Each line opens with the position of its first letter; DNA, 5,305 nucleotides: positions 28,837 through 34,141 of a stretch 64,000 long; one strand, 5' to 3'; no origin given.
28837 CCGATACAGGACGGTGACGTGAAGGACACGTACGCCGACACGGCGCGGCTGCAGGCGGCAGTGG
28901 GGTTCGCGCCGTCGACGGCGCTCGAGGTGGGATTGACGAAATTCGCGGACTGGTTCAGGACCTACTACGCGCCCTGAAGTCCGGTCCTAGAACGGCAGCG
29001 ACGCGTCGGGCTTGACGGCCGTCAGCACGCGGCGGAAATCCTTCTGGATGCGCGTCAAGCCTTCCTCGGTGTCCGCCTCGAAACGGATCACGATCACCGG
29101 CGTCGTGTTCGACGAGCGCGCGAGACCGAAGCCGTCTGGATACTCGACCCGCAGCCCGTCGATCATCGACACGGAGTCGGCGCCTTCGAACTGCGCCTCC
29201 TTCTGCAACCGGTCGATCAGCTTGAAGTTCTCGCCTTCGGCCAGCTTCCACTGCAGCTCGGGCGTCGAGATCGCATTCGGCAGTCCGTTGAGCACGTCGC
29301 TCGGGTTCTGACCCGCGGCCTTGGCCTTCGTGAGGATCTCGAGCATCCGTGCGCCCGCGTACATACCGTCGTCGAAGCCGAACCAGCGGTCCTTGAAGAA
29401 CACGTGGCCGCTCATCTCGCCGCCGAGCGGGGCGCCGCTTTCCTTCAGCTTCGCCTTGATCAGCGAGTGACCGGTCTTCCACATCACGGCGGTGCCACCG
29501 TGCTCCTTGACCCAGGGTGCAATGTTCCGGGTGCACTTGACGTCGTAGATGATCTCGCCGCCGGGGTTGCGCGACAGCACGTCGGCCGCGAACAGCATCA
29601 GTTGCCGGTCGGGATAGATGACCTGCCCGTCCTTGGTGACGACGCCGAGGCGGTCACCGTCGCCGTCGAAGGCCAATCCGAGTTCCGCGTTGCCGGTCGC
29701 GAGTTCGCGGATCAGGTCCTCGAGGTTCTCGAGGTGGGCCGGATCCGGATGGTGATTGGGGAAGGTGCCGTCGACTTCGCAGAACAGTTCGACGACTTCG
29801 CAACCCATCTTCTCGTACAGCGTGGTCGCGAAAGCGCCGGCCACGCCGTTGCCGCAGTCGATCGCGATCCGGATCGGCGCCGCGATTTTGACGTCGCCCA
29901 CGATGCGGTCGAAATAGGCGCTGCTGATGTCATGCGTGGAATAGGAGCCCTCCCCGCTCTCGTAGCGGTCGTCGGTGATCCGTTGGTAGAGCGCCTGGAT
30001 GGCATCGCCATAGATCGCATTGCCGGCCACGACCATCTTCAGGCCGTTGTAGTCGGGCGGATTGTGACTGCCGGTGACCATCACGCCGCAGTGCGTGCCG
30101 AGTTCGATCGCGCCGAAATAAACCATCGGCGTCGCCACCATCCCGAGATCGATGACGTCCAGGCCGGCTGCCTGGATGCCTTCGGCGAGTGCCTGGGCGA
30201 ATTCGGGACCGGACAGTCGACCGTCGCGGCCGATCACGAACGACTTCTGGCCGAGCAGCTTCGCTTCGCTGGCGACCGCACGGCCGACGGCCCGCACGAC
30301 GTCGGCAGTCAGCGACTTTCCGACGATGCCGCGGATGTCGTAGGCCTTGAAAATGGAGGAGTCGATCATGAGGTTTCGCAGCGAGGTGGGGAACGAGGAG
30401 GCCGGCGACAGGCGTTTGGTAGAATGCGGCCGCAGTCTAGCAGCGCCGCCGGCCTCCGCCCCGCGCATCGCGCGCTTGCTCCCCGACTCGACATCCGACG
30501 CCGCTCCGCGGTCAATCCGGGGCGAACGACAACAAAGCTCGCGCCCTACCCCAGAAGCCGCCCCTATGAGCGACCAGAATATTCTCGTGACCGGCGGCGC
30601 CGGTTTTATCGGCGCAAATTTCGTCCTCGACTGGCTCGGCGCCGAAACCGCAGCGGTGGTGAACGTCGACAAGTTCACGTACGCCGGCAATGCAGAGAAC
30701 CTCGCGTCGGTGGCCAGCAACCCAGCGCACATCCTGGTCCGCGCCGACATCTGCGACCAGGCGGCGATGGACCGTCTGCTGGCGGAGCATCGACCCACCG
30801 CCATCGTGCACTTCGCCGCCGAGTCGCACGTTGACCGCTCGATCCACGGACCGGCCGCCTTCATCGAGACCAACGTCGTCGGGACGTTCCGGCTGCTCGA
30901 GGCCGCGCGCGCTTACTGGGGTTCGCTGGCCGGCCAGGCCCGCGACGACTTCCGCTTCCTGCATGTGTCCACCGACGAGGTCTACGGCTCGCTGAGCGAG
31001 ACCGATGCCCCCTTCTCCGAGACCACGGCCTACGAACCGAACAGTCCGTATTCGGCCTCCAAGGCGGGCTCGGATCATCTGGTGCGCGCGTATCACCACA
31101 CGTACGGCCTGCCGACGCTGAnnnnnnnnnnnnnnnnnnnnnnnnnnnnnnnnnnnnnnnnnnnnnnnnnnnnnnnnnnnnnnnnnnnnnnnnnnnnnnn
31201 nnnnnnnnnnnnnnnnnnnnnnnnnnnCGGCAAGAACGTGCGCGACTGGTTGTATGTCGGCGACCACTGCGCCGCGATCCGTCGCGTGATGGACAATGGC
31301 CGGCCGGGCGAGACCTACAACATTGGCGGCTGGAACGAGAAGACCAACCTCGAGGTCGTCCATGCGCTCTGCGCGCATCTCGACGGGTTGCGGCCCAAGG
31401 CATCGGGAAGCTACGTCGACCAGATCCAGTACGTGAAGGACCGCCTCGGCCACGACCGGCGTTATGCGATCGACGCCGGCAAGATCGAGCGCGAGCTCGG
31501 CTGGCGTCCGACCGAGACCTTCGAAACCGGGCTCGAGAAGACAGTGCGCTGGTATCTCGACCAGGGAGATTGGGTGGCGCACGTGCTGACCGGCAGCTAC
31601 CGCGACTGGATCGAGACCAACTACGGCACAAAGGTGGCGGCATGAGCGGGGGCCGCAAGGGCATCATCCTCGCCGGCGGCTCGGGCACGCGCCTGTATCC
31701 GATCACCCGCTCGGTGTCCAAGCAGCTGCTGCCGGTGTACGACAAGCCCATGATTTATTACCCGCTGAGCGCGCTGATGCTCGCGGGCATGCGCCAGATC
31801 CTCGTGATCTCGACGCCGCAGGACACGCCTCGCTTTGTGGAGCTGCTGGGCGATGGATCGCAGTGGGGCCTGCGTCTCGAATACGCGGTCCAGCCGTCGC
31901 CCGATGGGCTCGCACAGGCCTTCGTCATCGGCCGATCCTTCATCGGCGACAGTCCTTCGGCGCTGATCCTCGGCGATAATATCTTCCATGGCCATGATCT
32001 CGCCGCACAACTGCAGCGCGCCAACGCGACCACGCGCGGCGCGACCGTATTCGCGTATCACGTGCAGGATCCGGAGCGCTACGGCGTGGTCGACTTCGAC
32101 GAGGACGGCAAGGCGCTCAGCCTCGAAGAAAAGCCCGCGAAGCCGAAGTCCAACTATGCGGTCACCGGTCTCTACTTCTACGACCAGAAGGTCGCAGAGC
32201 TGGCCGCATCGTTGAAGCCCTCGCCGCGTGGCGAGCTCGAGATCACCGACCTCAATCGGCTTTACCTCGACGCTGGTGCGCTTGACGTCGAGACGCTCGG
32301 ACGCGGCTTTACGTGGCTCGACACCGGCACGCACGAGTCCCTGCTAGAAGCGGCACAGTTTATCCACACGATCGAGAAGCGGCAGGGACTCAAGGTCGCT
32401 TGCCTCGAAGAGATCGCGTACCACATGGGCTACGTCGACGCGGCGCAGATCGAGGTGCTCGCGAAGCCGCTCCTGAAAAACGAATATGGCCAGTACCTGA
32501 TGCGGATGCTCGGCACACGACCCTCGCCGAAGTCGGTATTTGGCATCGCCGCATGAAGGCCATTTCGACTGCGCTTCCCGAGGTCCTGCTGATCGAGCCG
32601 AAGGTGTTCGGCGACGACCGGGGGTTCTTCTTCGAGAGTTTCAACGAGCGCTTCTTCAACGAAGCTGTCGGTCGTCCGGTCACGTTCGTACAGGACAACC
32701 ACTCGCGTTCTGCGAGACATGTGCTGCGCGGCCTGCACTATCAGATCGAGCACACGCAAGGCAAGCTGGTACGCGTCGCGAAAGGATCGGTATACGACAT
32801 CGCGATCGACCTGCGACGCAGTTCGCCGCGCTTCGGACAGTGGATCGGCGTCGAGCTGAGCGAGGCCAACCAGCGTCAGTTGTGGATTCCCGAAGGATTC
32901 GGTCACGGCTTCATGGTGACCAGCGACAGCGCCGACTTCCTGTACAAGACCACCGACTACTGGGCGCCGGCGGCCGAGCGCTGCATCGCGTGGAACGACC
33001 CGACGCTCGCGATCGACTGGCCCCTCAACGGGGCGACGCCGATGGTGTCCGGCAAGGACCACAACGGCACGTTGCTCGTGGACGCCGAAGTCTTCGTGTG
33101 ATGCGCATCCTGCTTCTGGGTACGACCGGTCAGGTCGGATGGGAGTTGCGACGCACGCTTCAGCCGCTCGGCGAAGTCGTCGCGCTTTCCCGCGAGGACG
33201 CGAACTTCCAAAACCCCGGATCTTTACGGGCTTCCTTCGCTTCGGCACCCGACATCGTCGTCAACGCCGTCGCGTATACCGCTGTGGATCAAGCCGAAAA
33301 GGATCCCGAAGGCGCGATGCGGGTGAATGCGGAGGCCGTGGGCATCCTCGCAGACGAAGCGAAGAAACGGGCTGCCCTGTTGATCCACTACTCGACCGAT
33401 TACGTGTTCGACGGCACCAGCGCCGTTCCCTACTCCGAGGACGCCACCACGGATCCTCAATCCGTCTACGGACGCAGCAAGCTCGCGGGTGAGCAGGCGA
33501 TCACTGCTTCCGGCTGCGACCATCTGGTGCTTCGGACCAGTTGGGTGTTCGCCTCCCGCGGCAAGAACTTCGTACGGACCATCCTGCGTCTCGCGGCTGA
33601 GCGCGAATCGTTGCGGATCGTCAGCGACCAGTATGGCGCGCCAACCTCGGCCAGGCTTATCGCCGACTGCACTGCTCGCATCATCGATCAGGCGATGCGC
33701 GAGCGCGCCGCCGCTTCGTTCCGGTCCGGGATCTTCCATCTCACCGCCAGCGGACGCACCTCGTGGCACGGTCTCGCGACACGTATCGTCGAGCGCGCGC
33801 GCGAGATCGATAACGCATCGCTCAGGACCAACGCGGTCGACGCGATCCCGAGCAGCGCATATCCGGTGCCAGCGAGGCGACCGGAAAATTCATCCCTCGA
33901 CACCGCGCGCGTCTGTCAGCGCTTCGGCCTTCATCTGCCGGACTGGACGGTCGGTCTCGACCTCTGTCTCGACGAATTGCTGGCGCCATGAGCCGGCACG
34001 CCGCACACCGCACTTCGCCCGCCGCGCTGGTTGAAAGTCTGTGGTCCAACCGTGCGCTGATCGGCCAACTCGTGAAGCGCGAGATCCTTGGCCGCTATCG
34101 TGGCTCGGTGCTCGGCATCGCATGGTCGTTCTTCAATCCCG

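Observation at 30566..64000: Integrated hypothesis: a surface-layer glycoconjugate island (capped rhamnose glycan + lipid-carrier-dependent glycosylation + Ser/Thr-rich cargo + private T2SS)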

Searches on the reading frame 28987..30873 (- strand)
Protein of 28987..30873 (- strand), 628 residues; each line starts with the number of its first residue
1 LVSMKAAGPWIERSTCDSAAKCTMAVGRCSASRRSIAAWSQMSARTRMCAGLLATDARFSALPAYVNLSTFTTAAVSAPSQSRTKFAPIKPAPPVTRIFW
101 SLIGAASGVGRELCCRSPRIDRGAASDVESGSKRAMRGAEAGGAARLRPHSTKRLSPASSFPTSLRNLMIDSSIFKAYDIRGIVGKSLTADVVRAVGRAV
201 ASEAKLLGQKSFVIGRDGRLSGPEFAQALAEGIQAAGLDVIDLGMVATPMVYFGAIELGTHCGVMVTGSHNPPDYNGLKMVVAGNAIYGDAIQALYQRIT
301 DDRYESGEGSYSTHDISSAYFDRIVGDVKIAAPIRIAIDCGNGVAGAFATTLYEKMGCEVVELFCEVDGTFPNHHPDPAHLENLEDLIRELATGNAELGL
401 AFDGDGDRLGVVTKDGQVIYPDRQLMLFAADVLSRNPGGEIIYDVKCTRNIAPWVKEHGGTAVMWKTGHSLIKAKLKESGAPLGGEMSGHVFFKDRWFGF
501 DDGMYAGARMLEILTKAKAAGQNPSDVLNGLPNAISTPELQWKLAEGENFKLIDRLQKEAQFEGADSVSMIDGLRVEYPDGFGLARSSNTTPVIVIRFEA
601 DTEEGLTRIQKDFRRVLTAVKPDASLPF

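Call 4: search_protein_families(library=pfam, proteins=[window:28987-30873:-], max_evalue=0.001)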
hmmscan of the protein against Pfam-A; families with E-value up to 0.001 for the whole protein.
window:28987-30873:- (628 aa): 4 families
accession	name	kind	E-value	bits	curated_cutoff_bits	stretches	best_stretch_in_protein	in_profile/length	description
PF02878.22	PGM_PMM_I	-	2.1e-36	125.1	22.5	1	174-302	3-134/138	Phosphoglucomutase/phosphomannomutase, alpha/beta/alpha domain I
PF02879.22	PGM_PMM_II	-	2.1e-25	89.7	29.3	1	319-416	2-103/103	Phosphoglucomutase/phosphomannomutase, alpha/beta/alpha domain II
PF02880.22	PGM_PMM_III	-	3.3e-23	82.4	20.7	1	421-531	2-111/115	Phosphoglucomutase/phosphomannomutase, alpha/beta/alpha domain III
PF00408.26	PGM_PMM_IV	-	2.5e-10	40.7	23.1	1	552-615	14-67/68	Phosphoglucomutase/phosphomannomutase, C-terminal domain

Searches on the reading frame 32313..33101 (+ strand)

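Call 4: search_protein_families(library=pfam, proteins=[window:32313-33101:+], max_evalue=0.001)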
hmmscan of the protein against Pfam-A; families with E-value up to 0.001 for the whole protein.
window:32313-33101:+ (262 aa): 1 family
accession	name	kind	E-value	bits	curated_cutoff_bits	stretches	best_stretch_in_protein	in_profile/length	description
PF00908.23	dTDP_sugar_isom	-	2.9e-70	235.8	27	1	86-255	2-166/168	dTDP-4-dehydrorhamnose 3,5-epimerase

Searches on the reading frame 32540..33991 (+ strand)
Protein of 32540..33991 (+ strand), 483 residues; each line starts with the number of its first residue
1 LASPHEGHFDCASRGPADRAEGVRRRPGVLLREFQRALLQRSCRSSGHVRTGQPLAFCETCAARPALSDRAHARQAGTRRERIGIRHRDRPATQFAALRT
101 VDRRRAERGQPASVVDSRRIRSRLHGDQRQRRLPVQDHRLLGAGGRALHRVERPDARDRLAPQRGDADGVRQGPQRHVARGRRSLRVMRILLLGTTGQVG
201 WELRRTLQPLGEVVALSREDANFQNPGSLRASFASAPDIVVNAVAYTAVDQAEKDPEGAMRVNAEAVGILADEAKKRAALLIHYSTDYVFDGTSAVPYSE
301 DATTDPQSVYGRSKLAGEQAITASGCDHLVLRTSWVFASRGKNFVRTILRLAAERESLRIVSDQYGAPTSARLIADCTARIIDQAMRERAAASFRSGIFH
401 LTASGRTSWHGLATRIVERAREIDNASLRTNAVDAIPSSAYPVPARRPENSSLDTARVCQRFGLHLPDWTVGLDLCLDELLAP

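Call 4: search_protein_families(library=pfam, proteins=[window:32540-33991:+], max_evalue=0.001)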
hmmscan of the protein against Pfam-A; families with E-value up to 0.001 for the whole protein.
window:32540-33991:+ (483 aa): 3 families
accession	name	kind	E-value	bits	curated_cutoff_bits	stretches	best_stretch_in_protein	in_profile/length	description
PF04321.23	RmlD_sub_bind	-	3.9e-100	335.1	27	1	188-480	1-285/287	RmlD substrate binding domain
PF01370.27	Epimerase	-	8.1e-19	68.4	20.9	1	190-354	1-195/240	NAD dependent epimerase/dehydratase family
PF16363.11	GDP_Man_Dehyd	-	5.3e-09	36.4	27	1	223-322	61-165/332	GDP-mannose 4,6 dehydratase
